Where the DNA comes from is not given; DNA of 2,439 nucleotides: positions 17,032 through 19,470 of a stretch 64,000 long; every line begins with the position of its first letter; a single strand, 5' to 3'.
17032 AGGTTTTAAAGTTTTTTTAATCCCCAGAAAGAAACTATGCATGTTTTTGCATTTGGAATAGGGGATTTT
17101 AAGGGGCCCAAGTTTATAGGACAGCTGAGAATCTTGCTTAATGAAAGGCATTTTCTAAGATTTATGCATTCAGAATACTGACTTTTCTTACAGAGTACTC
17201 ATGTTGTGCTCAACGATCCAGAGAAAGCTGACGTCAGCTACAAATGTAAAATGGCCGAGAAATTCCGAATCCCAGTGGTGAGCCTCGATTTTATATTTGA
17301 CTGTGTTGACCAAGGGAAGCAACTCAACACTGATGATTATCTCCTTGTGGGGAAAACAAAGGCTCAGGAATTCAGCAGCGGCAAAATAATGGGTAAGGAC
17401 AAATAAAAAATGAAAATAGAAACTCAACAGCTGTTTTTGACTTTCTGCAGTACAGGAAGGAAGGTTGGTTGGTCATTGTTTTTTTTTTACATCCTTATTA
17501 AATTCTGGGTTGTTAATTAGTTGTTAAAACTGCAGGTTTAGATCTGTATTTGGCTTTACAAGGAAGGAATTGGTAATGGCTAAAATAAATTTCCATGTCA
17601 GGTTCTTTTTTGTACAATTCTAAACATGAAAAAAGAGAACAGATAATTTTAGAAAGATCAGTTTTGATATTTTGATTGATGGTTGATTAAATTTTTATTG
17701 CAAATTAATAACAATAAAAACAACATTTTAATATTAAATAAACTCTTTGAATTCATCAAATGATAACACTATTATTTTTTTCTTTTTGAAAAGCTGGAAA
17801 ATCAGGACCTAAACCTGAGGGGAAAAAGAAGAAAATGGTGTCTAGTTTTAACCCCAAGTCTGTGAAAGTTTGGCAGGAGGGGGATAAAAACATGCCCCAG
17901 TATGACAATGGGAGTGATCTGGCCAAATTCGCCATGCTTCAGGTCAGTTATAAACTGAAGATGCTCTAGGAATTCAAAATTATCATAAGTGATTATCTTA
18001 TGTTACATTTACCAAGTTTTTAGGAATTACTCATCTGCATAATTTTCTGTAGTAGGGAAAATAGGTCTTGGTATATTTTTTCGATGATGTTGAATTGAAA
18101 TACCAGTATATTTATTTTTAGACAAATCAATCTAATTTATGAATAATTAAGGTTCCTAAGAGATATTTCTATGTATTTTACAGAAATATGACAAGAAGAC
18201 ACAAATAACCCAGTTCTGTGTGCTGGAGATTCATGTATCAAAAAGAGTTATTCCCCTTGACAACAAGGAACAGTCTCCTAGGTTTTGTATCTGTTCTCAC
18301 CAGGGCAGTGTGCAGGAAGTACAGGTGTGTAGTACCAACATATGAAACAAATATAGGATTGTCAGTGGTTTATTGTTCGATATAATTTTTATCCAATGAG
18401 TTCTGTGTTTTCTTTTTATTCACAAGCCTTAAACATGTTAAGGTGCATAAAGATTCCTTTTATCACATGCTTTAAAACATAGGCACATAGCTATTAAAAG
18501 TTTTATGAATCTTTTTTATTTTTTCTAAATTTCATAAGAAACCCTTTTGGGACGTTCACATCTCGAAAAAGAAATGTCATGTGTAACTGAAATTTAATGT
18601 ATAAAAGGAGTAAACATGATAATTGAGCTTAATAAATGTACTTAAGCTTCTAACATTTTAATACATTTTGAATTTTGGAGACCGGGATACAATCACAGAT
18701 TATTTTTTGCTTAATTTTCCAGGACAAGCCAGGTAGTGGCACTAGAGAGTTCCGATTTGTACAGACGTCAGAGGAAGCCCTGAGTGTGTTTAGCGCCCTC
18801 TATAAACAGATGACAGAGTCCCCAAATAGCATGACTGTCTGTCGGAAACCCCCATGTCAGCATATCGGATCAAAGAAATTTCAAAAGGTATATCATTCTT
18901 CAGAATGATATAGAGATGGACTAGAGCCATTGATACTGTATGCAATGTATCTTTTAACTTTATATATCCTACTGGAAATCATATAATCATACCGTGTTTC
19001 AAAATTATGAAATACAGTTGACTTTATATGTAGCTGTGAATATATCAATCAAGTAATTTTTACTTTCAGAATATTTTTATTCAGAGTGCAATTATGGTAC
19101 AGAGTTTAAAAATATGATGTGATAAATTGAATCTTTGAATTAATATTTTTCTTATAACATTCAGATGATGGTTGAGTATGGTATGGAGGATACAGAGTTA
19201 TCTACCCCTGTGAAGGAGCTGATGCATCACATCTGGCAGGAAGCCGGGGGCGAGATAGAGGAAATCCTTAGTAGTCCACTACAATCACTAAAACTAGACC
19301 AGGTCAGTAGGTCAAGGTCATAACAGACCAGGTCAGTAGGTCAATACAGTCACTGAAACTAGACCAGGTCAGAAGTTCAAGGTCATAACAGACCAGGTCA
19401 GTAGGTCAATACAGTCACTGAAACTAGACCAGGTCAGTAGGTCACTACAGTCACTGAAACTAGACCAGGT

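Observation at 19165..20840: Intronic minisatellite grown from an exon/intron junction, with a splice donor in every unit, later split by a MITE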

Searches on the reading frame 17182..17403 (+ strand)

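Call 42: search_protein_families(library=pfam, proteins=[window:17182-17403:+], max_evalue=0.01)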
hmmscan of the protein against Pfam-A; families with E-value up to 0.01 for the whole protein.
seq(74 aa): 3 families
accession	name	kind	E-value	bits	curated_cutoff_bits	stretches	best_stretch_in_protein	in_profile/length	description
PF16589.12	BRCT_2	-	6.2e-06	26.9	27.3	1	7-53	42-85/86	BRCT domain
PF00533.33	BRCT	-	0.00067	20.3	21.3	1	4-42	42-78/78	BRCA1 C Terminus (BRCT) domain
PF12738.14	PTCB-BRCT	-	0.004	17.6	22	1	5-37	35-63/63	twin BRCT domain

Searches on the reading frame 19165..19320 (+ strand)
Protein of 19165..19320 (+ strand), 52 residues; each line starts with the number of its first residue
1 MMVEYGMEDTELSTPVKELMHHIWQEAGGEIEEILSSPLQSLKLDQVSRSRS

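Call 35: find_encoding_contigs(protein=window:19165-19320:+, flank=5000, max_places=10)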
Protein seq(52 aa) (52 aa): no gene with exactly this product is on record in the collection.
